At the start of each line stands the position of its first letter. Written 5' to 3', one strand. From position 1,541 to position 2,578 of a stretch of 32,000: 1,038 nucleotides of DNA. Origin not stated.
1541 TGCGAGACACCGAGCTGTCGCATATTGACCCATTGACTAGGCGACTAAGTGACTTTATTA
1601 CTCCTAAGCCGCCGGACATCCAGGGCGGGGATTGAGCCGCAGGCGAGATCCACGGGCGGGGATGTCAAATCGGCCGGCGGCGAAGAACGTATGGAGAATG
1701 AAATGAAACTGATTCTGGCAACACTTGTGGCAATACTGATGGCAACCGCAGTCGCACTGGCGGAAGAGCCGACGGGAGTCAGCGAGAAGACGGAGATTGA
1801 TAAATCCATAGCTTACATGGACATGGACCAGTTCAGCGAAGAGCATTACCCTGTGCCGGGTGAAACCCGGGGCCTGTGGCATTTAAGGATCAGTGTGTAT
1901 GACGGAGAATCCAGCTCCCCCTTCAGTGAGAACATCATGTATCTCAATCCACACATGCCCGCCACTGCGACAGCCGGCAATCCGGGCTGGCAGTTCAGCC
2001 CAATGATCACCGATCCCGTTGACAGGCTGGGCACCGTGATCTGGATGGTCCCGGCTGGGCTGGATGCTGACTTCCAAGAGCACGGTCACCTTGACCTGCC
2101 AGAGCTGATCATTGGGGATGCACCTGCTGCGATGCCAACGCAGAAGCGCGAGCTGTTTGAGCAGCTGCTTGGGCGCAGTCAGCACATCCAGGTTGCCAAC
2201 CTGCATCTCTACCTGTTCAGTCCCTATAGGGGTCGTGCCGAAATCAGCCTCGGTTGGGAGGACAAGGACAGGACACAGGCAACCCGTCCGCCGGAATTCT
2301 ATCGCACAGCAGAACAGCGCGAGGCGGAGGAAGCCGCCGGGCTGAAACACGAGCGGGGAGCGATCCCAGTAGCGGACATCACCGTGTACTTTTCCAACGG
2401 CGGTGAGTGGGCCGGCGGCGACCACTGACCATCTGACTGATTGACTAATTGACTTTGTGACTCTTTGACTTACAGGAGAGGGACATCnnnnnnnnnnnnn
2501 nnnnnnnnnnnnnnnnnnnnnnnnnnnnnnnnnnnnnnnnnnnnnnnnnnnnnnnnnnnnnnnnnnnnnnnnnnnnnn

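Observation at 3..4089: Tandem array of four genes carrying five copies of an unrecognised ~200-aa secreted domain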

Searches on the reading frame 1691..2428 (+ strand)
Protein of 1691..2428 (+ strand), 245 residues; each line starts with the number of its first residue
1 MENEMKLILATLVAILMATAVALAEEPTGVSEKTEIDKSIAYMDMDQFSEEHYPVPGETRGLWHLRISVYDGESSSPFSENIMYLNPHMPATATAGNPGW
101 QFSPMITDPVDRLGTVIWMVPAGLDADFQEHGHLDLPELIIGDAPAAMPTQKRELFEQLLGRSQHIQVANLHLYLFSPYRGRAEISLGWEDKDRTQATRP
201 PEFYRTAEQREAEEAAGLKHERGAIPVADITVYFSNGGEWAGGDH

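Call 3: search_protein_families(library=pfam, proteins=[window:1691-2428:+], max_evalue=1)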
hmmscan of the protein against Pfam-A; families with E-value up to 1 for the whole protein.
window:1691-2428:+ (245 aa): 0 families

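Call 4: search_protein_families(library=ncbifam, proteins=[window:1691-2428:+], max_evalue=1)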
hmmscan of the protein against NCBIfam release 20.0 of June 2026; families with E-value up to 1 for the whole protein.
window:1691-2428:+ (245 aa): 0 families

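Call 16: search_solved_structures(query=A1, max_evalue=10)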
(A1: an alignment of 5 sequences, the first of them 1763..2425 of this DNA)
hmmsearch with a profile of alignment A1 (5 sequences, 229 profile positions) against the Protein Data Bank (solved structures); distinct sequences matched with E-value up to 10: 4.
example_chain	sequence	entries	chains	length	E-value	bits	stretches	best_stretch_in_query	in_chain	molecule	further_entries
4jgu_A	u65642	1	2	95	0.66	12.7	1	24-58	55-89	ColH protein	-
2qgq_A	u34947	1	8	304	1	12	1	139-178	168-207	Protein TM_1862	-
9lqj_A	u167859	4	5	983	1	12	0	26-58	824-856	Collagenase ColH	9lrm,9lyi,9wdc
9lrk_A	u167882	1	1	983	1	12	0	26-58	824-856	Collagenase ColH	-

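Call 17: search_protein_families(library=phrogs, proteins=[window:1691-2428:+], max_evalue=1)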
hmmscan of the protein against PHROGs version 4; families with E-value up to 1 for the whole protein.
window:1691-2428:+ (245 aa): 0 families

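Call 23: search_protein_representatives(alignment_id=A1)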
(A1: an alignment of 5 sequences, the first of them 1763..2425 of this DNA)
Query: 5 sequences, 229 profile positions. Proteins with E-value up to 0.001 (for the whole library): 28; up to 1e-10: 15; up to 1e-30: 7. The best 28 are listed.
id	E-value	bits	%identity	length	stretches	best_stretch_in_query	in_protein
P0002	9.8e-142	486.5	-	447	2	2-226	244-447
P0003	5.7e-79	281.2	-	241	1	1-226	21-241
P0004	3.8e-46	173.8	-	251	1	7-225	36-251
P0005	5.5e-45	170.0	-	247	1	9-215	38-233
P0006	2.3e-41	158.2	-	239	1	17-183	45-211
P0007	5.6e-39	150.4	-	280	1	31-216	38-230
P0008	7.4e-39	150.0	-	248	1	18-216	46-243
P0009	1.9e-23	99.6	-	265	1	17-228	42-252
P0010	2.2e-23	99.3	-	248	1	28-216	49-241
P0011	9.4e-22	94.0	-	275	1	30-215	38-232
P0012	6.8e-21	91.2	-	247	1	24-220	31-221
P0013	3.0e-18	82.5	-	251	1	71-225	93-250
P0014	6.7e-15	71.6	-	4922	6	26-61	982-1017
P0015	1.0e-12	64.4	-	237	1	91-216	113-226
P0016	9.4e-12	61.3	-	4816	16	28-80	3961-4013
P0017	1.1e-08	51.2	-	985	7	30-64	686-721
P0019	1.5e-07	47.6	-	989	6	31-76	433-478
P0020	2.9e-07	46.6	-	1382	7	28-67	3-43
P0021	1.5e-06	44.3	-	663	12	158-193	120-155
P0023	3.9e-06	42.9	-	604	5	33-69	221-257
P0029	2.1e-04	37.3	-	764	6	33-67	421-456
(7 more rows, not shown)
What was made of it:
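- Tried and rejected: The exhaustive search was needed (call 23).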

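Call 25: search_protein_families(library=pfam, proteins=[P0017, P0019, P0021, P0023, P0029, P0020], max_evalue=0.001)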
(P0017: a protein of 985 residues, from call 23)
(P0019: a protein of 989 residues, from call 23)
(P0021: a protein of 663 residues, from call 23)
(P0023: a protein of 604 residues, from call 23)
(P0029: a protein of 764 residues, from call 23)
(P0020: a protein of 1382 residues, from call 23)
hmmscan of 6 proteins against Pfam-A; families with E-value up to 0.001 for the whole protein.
P0017 (985 aa): 11 families
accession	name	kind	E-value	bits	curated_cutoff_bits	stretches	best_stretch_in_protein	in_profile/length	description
PF18911.6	PKD_4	-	5.1e-212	687.1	27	10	205-287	1-82/85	PKD domain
PF00801.26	PKD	-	6.2e-120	391.9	23.5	10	641-716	7-80/80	PKD domain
PF22352.2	K319L-like_PKD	-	8.4e-41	138.3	27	2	893-979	1-81/84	K319L-like, PKD domain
PF21027.3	Sde0182_C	-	2.1e-34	118.4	27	0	310-329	3-22/83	Cellulose-binding protein Sde0182, C-terminal domain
PF17963.7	Big_9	-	1.3e-22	80.9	23.6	1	631-713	1-86/89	Bacterial Ig domain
PF16820.11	PKD_3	-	5.9e-06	26.5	26.3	0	237-274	31-67/68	PKD-like domain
PF17747.7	VID27_PH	-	7e-06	26.7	23.2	0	241-280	11-50/109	VID27 PH-like domain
PF13027.11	DUF3888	-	1.6e-05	25.6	22.2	0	683-720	35-75/87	Protein of unknown function (DUF3888)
PF07790.16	Pilin_N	-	0.00043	21.5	25.2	0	251-288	36-73/78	Archaeal Type IV pilin, N-terminal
PF16407.11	PKD_2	-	0.00059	20.6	39.2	0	313-399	37-134/157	PKD-like family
PF14277.12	DUF4364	-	0.00059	20.1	26.9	0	251-278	98-125/162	Domain of unknown function (DUF4364)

P0019 (989 aa): 7 families
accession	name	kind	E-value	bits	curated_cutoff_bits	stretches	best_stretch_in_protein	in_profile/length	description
PF13620.12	CarboxypepD_reg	-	5.2e-62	206.6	32.3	9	369-433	6-77/82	Carboxypeptidase regulatory-like domain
PF13715.12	CarbopepD_reg_2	-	1.5e-31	108.7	32.2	2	600-672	4-79/88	CarboxypepD_reg-like domain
PF08308.17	PEGA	-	1e-28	99.5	20.8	1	841-893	11-62/71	PEGA domain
PF18962.6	Por_Secre_tail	-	1e-12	48.6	27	1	914-988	1-75/75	Secretion system C-terminal sorting domain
PF02369.22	Big_1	-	1.5e-07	31.8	34.9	0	668-738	15-85/93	Bacterial Ig-like domain (group 1)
PF21601.3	GldM_2nd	-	4.3e-05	24.4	24.4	0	304-364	43-95/98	GldM second domain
PF12985.13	DUF3869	-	0.00068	20.2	24.5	0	670-749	4-82/85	Domain of unknown function (DUF3869)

P0021 (663 aa): 4 families
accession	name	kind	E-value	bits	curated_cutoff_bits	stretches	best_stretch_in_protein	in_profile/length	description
PF11638.13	DnaA_N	-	3.1e-12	46.5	24.6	0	134-149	45-60/65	DnaA N-terminal domain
PF18499.6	Cue1_U7BR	-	4.8e-12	46.1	27.4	0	46-61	21-36/52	Ubc7p-binding region of Cue1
PF14139.11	YpzG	-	8.3e-10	39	27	0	145-160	32-47/49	YpzG-like protein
PF13878.12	zf-C2H2_3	-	0.0001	22.5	27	0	51-58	17-24/40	zinc-finger of acetyl-transferase ESCO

P0023 (604 aa): 9 families
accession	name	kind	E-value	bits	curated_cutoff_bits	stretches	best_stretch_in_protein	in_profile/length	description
PF00028.23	Cadherin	-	1.2e-20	74.2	28.8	1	69-152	5-90/93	Cadherin domain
PF15628.11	RRM_DME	-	1.9e-08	34.8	34.6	0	297-330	9-42/102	RRM in Demeter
PF23722.1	Beta-sand_DEX1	-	3.5e-08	34.4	27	0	217-248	66-97/99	DEX1 beta-sandwich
PF17789.7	MG4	-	3.9e-08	33.8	24.7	0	420-473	15-64/95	Macroglobulin domain MG4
PF25788.1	Ig_Rha78A_N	-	7.9e-08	33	27.4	0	203-241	53-91/105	Rha78A-like, N-terminal immunoglobulin domain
PF08329.16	ChitinaseA_N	-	7.5e-06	26.1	21.2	0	211-249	69-107/133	Chitinase A, N-terminal domain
PF21834.1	DUF6894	-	0.00013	22.5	24.1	0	325-341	50-66/69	Domain of unknown function (DUF6894)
PF25092.1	SH3_KIN17_C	-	0.00026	21.8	27.9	0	208-241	10-45/57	KIN17 C-terminal SH3 domain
PF07495.19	Y_Y_Y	-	0.00069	19.9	26.6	0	313-346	29-64/65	Y_Y_Y domain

P0029 (764 aa): 19 families
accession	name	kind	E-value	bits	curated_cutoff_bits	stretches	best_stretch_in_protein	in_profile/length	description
PF18911.6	PKD_4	-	2.6e-90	297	27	7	362-449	1-85/85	PKD domain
PF00801.26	PKD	-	1.6e-61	204.7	23.5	7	369-444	2-76/80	PKD domain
PF22352.2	K319L-like_PKD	-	6e-47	158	27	7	379-449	11-84/84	K319L-like, PKD domain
PF16403.11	Bact_surface_Ig-like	-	4.4e-18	65.5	27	0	68-96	43-71/71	Bacterial surface protein, Ig-like domain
PF07495.19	Y_Y_Y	-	2.6e-17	62.9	26.6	0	246-272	36-62/65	Y_Y_Y domain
PF18981.6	InlK_D3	-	3.7e-16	59.4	25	0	421-448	46-74/75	Internalin K domain (D3/D4)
PF16967.11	TcfC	-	2.2e-15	56.4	29.4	0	496-535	28-66/68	E-set like domain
PF08329.16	ChitinaseA_N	-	5.8e-13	49.1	21.2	0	236-274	71-109/133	Chitinase A, N-terminal domain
PF14347.11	DUF4399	-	3.1e-12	47.1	28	0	59-96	48-88/91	Domain of unknown function (DUF4399)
PF17963.7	Big_9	-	4.2e-11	44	23.6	0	362-448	1-89/89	Bacterial Ig domain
PF15418.12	DUF4625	-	2.7e-09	37.8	27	0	422-449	103-130/131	Domain of unknown function (DUF4625)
PF01835.25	MG2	-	1.5e-08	35.3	32.8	0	466-537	31-96/96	MG2 domain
PF23722.1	Beta-sand_DEX1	-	6e-07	30.4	27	0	63-89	52-78/99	DEX1 beta-sandwich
PF13754.12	Big_3_4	-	4.7e-06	26.9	27.3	0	331-367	29-65/106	Domain of unknown function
PF02010.21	REJ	-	1e-05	24.8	25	0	322-398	39-118/452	REJ domain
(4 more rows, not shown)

P0020 (1382 aa): 23 families
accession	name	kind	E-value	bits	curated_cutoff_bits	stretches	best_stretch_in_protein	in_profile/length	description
PF19077.6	Big_13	-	5.5e-181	589.2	27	7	156-257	2-102/102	Bacterial Ig-like domain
PF07495.19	Y_Y_Y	-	5.1e-21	74.8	26.6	0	227-255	35-64/65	Y_Y_Y domain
PF15418.12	DUF4625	-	1.2e-20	74.6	27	0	208-249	84-125/131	Domain of unknown function (DUF4625)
PF12245.14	Big_3_2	-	1.4e-19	70.9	23.3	0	220-256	87-121/122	Bacterial Ig-like domain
PF14524.12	Wzt_C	-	1.1e-17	64.8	30.4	0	218-256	85-122/143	Wzt C-terminal domain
PF13754.12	Big_3_4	-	5.4e-16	58.9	27.3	0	212-257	16-61/106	Domain of unknown function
PF18911.6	PKD_4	-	2.8e-14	53.4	27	0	228-255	58-85/85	PKD domain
PF24384.1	Ig_TMM62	-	1e-10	41.8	27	0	219-255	88-124/128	TMEM62 Ig-like domain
PF17892.7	Cadherin_5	-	1.7e-10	41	26.5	0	177-249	16-92/98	Cadherin-like domain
PF18981.6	InlK_D3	-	2.2e-10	40.9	25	0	221-255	40-75/75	Internalin K domain (D3/D4)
PF24893.1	DUF7743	-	3.8e-10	39.9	27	0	214-258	56-100/120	Domain of unknown function (DUF7743)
PF14220.11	DUF4329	-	9.3e-10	38.9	28.6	0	86-112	18-44/116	Domain of unknown function (DUF4329)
PF17963.7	Big_9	-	3e-09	38.1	23.6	0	176-248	12-84/89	Bacterial Ig domain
PF03990.20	DUF348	-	1.9e-08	34.3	24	0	81-97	1-17/41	G5-linked-Ubiquitin-like domain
PF21941.2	SMEK_N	-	1.7e-07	31.6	27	0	188-253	20-85/140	SMEK domain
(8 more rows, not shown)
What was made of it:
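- The N-proximal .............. hairpin resembles the last hairpin of PKD, CarboxypepD_reg and Big domains, which are common in adhesins (calls 23, 25).
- Tried and rejected: Its weak hits to giant proteins turned out to be the generic last hairpin of PKD, CarboxypepD_reg and Big domains (call 25).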

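Call 27: find_homologous_proteins(query=A2, max_evalue=0.001)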
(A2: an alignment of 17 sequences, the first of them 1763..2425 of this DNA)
Query A2 (17 sequences) (221 aa, profile of the alignment): 5 proteins with E <= 0.001 among 8000 candidates.
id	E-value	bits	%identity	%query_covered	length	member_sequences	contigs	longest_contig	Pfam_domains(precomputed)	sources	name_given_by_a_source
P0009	1.3e-69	252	36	11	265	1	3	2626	-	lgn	-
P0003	2.4e-63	232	100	100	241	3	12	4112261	-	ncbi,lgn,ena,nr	ncbi:MAG: hypothetical protein H7A35_03560 [Planctomycetales bacterium]|nr:hypothetical protein [bac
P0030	2.1e-58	216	33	22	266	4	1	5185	-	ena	-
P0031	3.4e-54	202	29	23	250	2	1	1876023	-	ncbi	ncbi:MAG: hypothetical protein R3F46_04960 [bacterium]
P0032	2.7e-42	163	43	86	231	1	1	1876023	-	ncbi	ncbi:MAG: hypothetical protein R3F46_04970 [bacterium]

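Call 28: find_encoding_contigs(protein=P0031, flank=10000, max_places=3)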
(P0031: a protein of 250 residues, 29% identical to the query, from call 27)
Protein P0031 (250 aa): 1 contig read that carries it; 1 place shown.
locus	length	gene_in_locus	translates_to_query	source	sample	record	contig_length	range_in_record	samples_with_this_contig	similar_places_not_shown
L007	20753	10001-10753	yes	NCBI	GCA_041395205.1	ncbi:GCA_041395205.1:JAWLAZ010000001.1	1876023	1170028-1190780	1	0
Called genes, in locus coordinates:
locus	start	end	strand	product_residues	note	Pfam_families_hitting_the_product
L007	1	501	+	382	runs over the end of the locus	PF08238:Sel1 (faint)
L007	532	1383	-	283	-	PF00005:ABC_tran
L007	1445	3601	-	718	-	-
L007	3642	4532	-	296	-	PF01545:Cation_efflux, PF16916:ZT_dimer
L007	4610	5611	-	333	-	-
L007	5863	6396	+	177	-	PF00227:Proteasome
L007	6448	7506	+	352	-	PF02463:SMC_N, PF13175:AAA_15, PF13476:AAA_23, PF13304:AAA_21, PF13175:AAA_15 (weak)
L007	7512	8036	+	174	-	-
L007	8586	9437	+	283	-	-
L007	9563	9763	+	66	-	-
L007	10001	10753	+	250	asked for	-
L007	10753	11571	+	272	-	-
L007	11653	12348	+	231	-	-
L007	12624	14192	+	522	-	-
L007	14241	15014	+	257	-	PF13340:DUF4096, PF01609:DDE_Tnp_1, PF13612:DDE_Tnp_1_3 (weak), PF13586:DDE_Tnp_1_2 (weak)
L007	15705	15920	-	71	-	-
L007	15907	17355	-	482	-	PF01979:Amidohydro_1, PF07969:Amidohydro_3 (faint), PF12890:DHOase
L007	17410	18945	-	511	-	-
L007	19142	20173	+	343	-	-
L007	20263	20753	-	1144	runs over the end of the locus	PF00801:PKD (faint), PF18911:PKD_4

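Call 29: find_encoding_contigs(protein=P0009, flank=10000, max_places=3)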
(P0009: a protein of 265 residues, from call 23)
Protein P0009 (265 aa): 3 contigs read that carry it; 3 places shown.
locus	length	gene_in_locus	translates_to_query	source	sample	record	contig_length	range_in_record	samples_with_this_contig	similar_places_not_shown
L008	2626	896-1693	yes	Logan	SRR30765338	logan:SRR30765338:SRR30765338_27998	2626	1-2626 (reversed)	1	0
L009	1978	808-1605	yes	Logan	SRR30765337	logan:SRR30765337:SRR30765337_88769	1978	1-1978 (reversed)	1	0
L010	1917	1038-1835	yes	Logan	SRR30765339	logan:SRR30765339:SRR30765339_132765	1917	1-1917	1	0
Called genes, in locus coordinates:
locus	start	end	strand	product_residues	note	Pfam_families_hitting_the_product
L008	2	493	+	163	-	?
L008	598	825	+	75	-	-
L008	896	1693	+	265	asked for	-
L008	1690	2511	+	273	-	-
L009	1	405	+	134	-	?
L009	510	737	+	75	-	-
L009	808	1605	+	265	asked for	-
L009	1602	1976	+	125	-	?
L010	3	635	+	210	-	?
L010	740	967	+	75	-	-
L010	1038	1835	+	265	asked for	-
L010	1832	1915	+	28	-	?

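Call 34: predict_structure(alignment_id=A2)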
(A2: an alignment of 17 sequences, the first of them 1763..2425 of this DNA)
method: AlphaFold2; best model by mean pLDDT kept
length: 221 residues; sequences in the alignment: 17
mean_pLDDT: 76.2   pTM: 0.70
mean pLDDT of the five models: 76.2, 74.5, 73.7, 72.3, 72.2
residues with pLDDT >= 90: 82; 70-90: 68; 50-70: 32; < 50: 39
segments of 3 or more residues with pLDDT < 50: 1-30, 217-221
pLDDT, mean of each block of 10 residues (from residue 1): 41 36 45 68 91 92 89 65 82 93 94 66 80 93 94 92 85 68 87 77 93 50 37
secondary structure, 60 per line:
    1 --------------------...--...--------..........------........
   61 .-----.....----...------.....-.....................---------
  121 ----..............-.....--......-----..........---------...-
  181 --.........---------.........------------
elements in order: E37-46 E53-61 E67-71 H85-89 E91-97 H98-111 H125-138 E140-144 E147-152 E158-167 H183-191 E201-209
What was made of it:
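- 1703..2428 (+): Gene C (241 aa; an alternative ATG at 1691 gives 245 aa). Signal peptide 1703-1762, mature protein 1763-2425. One domain copy, C-type. The body is variable. The conserved tail is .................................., with the GGEWAGG motif at 2399-2419. Call 34 (AF2 model, pLDDT 76, pTM 0.70).
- The tail and the N-terminal 30 residues have pLDDT <50 (call 34).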

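Call 36: fold_search(model_id=the predicted structure, library=pdb)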
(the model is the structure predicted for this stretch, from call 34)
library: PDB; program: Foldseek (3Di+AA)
matches with E <= 10: 401; with E <= 0.001: 0
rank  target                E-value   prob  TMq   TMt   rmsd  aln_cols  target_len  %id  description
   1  4w64_A                4.1e-02  0.07  0.14  0.15  17.1       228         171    6  Hcp1 protein from Acinetobacter baumannii AB0057 (released 2015-07-01)
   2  5ze8                  3.0e-01  0.23  0.23  0.14  14.0       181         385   10  Crystal structure of a penta-heme cytochrome c552 from Thermochromatium tepidum (released 2018-04-25)
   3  3r5l                  4.8e-01  0.09  0.17  0.26  10.8       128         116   11  Structure of Ddn, the Deazaflavin-dependent nitroreductase from Mycobacterium tuberculosis involved in bioreductive acti (released 2012-01-18)
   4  1g0u_2                4.8e-01  0.06  0.14  0.16  17.4       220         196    9  A GATED CHANNEL INTO THE PROTEASOME CORE PARTICLE (released 2000-11-06)
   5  9cc7_E                5.4e-01  0.05  0.14  0.20  16.0       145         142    4  Bacteriophage PhiTE extended connector complex (released 2025-04-16)
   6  9ekv_A                6.5e-01  0.02  0.10  0.06  21.9       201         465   10  ML-SA5 bound TRPML1 in an open state (released 2025-06-18)
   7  5wq7_A                6.9e-01  0.02  0.08  0.05  16.7       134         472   10  CryoEM structure of type II secretion system secretin GspD in E.coli K12 (released 2016-12-28)
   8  6rao_G                7.3e-01  0.07  0.16  0.16  19.1       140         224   11  Cryo-EM structure of the anti-feeding prophage (AFP) baseplate, 6-fold symmetrised (released 2019-04-17)
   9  9nk4                  7.7e-01  0.03  0.11  0.15  18.9       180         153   10  Prenylated-FMN maturase PhdC E45A mutant from Mycolicibacterium fortuitum bound to flavin mononucleotide (released 2026-02-18)
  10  6rbk_A                7.7e-01  0.03  0.16  0.16  21.2       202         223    9  Cryo-EM structure of the anti-feeding prophage (AFP) baseplate in extended state, 3-fold symmetrised (released 2019-04-24)
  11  8as4_A                7.7e-01  0.02  0.11  0.09  15.7       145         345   10  Crystal structure of human beta-arrestin-1 (released 2023-06-07)
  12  8oon_A                7.7e-01  0.02  0.13  0.08  14.2       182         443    9  Glutamine synthetase from Methanothermococcus thermolithotrophicus at a resolution of 2.43 A (released 2024-01-24)
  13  5cxf_A                7.7e-01  0.01  0.10  0.05  18.1       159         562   10  Crystal structure of the extracellular domain of glycoprotein B from Human Cytomegalovirus (released 2015-10-28)
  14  9jms_A                7.7e-01  0.01  0.09  0.05  18.7       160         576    6  Cryo-EM structure of VZV gB and FAB 16F9 complex (released 2025-09-24)
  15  6vn1_A                7.7e-01  0.01  0.10  0.05  17.8       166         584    7  A 2.8 Angstrom Cryo-EM Structure of a Glycoprotein B-Neutralizing Antibody Complex Reveals a Critical Domain for Herpe (released 2020-07-15)
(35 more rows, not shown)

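Call 37: search_protein_families(library=pfam, alignment_id=A2, max_evalue=1)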
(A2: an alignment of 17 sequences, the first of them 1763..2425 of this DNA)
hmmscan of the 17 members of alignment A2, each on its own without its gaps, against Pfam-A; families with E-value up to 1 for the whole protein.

A. member 1, window:1763-2425:+ (221 aa): 0 families

B. families by the number of members that match (of 17 scanned): 4 families
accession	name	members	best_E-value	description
PF09829.14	DUF2057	1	0.023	Uncharacterized protein conserved in bacteria (DUF2057)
PF13670.12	PepSY_2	1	0.041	Peptidase propeptide and YPEB domain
PF16402.11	DUF5010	1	0.052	Domain of unknown function (DUF5010)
PF17696.6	ALN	1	0.054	Another-regulin-like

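Call 39: fold_search(model_id=the predicted structure, library=viral)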
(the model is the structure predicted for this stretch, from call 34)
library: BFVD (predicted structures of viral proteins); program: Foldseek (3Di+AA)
matches with E <= 10: 536; with E <= 0.001: 0
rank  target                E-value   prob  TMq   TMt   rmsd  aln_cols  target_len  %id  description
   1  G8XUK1                2.1e-02  0.28  0.16  0.11  18.5       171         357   12  Protein A27 [Aotine betaherpesvirus 1]
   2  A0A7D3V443            4.0e-02  0.12  0.13  0.16  16.1       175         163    8  (no name in the UniProt tables at hand)
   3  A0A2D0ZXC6            4.8e-02  0.38  0.20  0.06  15.7       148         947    7  Envelope glycoprotein [vespertilionid gammaherpesvirus 3]
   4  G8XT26                5.1e-02  0.85  0.26  0.18   5.0       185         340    6  Membrane protein A22 [Saimiriine betaherpesvirus 4]
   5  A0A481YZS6            6.1e-02  0.18  0.12  0.24  12.4       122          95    9  Uncharacterized protein [Marseillevirus LCMAC202]
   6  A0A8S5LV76            6.5e-02  0.23  0.19  0.32  14.8       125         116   11  Uncharacterized protein [Siphoviridae sp. ctFn287]
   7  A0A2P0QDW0            6.5e-02  0.12  0.14  0.21  19.0       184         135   11  Uncharacterized protein [Salmonella phage BSP101]
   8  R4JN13                6.5e-02  0.04  0.10  0.05  17.0       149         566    8  Portal protein [Pseudoalteromonas phage RIO-1]
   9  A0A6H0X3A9            1.2e-01  0.07  0.12  0.17  16.3       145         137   13  (no name in the UniProt tables at hand)
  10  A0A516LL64            1.6e-01  0.13  0.19  0.22  14.2       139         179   11  (no name in the UniProt tables at hand)
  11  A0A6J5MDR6            2.0e-01  0.08  0.13  0.23  14.8       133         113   10  COG5614 Bacteriophage head-tail adaptor [uncultured Caudovirales phage]
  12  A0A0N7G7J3            2.2e-01  0.02  0.09  0.07  19.0       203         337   11  Uncharacterized protein [Chrysochromulina ericina virus CeV-01B]
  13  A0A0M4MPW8            2.3e-01  0.14  0.23  0.13  18.5       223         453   10  F21 [Felid gammaherpesvirus 1]
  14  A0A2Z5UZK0            2.4e-01  0.33  0.24  0.40   9.7       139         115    9  Uncharacterized protein [Heliothis virescens ascovirus 3j]
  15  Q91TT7                2.6e-01  0.25  0.22  0.15  11.1       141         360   10  T22.2 [Tupaiid herpesvirus 1 (strain 1)]
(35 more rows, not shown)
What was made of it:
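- On Any solved structure (PDB) or viral predicted structure (BFVD): Foldseek with the C model: best E 0.041 (PDB) and 0.021 (BFVD), TM <=0.26 (calls 36, 39).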
